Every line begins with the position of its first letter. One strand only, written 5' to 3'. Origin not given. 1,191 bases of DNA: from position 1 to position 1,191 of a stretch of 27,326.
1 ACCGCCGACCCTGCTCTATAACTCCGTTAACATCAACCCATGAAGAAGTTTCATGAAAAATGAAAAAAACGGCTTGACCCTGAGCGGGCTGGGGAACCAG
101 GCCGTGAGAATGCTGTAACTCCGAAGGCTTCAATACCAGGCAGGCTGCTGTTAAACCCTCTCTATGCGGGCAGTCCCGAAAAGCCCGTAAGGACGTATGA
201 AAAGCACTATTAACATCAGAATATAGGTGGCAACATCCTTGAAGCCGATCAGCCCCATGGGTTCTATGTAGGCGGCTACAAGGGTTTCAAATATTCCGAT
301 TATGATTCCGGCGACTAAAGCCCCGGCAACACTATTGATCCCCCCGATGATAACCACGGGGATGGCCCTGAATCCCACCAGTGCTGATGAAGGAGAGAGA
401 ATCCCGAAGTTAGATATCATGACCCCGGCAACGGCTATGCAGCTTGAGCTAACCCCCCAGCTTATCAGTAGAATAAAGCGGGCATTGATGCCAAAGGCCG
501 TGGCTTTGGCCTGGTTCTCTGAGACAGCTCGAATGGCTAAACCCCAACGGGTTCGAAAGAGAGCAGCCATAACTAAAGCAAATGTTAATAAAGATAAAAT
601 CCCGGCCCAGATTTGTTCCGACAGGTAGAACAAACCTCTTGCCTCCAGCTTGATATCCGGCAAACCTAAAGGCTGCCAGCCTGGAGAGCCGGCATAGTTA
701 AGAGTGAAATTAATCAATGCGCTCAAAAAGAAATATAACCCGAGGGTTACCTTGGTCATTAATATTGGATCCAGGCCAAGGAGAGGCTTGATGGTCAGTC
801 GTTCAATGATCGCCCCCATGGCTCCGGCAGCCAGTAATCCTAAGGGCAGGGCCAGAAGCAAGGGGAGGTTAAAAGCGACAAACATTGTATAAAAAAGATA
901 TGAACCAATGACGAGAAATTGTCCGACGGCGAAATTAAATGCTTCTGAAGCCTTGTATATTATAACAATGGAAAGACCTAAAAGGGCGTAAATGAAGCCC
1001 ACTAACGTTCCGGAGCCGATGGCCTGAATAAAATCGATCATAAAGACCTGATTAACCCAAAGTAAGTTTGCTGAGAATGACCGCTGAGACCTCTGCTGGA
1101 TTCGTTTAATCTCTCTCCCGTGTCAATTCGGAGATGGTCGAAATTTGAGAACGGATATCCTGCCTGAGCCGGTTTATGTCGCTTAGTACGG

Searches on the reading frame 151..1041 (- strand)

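Call 6: search_protein_families(library=pfam, proteins=[window:151-1041:-], max_evalue=0.01)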
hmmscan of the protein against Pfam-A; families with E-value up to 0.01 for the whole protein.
window:151-1041:- (296 aa): 1 family
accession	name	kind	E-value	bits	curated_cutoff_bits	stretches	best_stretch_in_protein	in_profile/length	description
PF02653.21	BPD_transp_2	-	9.2e-31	107.4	26.8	1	10-280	4-269/269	Branched-chain amino acid transport system / permease component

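Call 7: search_protein_families(library=ncbifam, proteins=[window:151-1041:-], max_evalue=0.01)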
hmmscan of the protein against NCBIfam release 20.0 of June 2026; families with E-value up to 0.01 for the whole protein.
window:151-1041:- (296 aa): 6 families
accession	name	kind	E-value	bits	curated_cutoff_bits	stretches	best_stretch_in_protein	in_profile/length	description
TIGR03409.1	urea_trans_UrtB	equivalog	5.9e-28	98.4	250.3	1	10-289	6-287/291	urea ABC transporter permease subunit UrtB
NF008011.0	PRK10740.1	equivalog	1e-19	71.3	379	1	3-296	7-308/308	high-affinity branched-chain amino acid ABC transporter permease LivH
TIGR03622.1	urea_t_UrtB_arc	equivalog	1.9e-12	47.1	374.25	1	19-291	15-280/284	urea ABC transporter, permease protein UrtB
TIGR03727.1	urea_t_UrtC_arc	equivalog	4.4e-08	32.4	575.55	1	16-287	58-337/369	urea ABC transporter, permease protein UrtC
NF008450.0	PRK11301.1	subfamily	0.00014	21.4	366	1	148-292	270-410/418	high-affinity branched-chain amino acid ABC transporter permease LivM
NF008630.0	PRK11618.1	equivalog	0.00098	18.4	363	1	21-265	51-289/331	galactofuranose ABC transporter, permease protein YjfF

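Call 8: search_protein_families(library=padloc, proteins=[window:151-1041:-], max_evalue=0.1)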
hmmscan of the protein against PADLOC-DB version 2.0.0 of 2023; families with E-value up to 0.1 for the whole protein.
window:151-1041:- (296 aa): 0 families

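Call 52: search_protein_families(library=padloc, alignment_id=A4, max_evalue=0.00001)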
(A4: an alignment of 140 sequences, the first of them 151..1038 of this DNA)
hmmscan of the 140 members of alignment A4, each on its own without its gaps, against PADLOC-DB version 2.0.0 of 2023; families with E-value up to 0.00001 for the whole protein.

A. member 1, window:151-1038:- (295 aa): 0 families

B. families by the number of members that match (of 140 scanned): 72 families (the first 25 are shown)
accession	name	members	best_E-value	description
PDLC04689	PDC-M51A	4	3.9e-35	-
PDLC02903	pVip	3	7e-15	Viperins not associated with kinases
PDLC04787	PDC-S01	2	1.2e-100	-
PDLC04790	PDC-S01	2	4.2e-84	-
PDLC04789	PDC-S01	2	4.8e-45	-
PDLC00734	PycC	2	2.1e-30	Pycsar cyclase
PDLC04791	PDC-S01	2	4e-25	-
PDLC02367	PycC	2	7.7e-25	-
PDLC00766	PycC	2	7.4e-18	Pycsar cyclase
PDLC04134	mad2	2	3e-17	mads_2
PDLC04786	PDC-S01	2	1.4e-15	-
PDLC02370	PycC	2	7.3e-15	-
PDLC00765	PycC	2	1.9e-14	Pycsar cyclase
PDLC02368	PycC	2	2e-14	-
PDLC04788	PDC-S01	2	7.7e-14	-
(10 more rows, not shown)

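Call 53: search_protein_families(library=pfam, alignment_id=A4, max_evalue=0.00001)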
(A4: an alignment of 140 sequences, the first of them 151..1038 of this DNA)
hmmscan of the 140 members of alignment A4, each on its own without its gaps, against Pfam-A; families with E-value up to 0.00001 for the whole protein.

A. member 1, window:151-1038:- (295 aa): 1 family
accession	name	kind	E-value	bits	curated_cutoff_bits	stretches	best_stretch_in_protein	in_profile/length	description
PF02653.21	BPD_transp_2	-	9.1e-31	107.4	26.8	1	9-279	4-269/269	Branched-chain amino acid transport system / permease component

B. families by the number of members that match (of 140 scanned): 151 families (the first 25 are shown)
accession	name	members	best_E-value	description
PF04055.27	Radical_SAM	11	1.4e-26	Radical SAM superfamily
PF02310.24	B12-binding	5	1.2e-17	B12 binding domain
PF13607.11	Succ_CoA_lig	4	1.6e-48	Succinyl-CoA ligase like flavodoxin domain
PF00072.30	Response_reg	4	3e-45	Response regulator receiver domain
PF13616.12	Rotamase_3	4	1.7e-34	PPIC-type PPIASE domain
PF13145.12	Rotamase_2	4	6.3e-34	PPIC-type PPIASE domain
PF00639.27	Rotamase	4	1.6e-32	PPIC-type PPIASE domain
PF19045.5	Ligase_CoA_2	4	2.8e-19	Ligase-CoA domain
PF13624.11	SurA_N_3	3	4.3e-51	SurA-like N-terminal domain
PF13426.13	PAS_9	3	3.5e-41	PAS domain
PF08448.16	PAS_4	3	1.3e-40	PAS fold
PF00989.32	PAS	3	2.8e-39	PAS fold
PF13623.11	SurA_N_2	3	3.2e-31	SurA-like N-terminal domain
PF02518.31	HATPase_c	3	2.8e-30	Histidine kinase-, DNA gyrase B-, and HSP90-like ATPase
PF13380.12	CoA_binding_2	3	7.9e-24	CoA binding domain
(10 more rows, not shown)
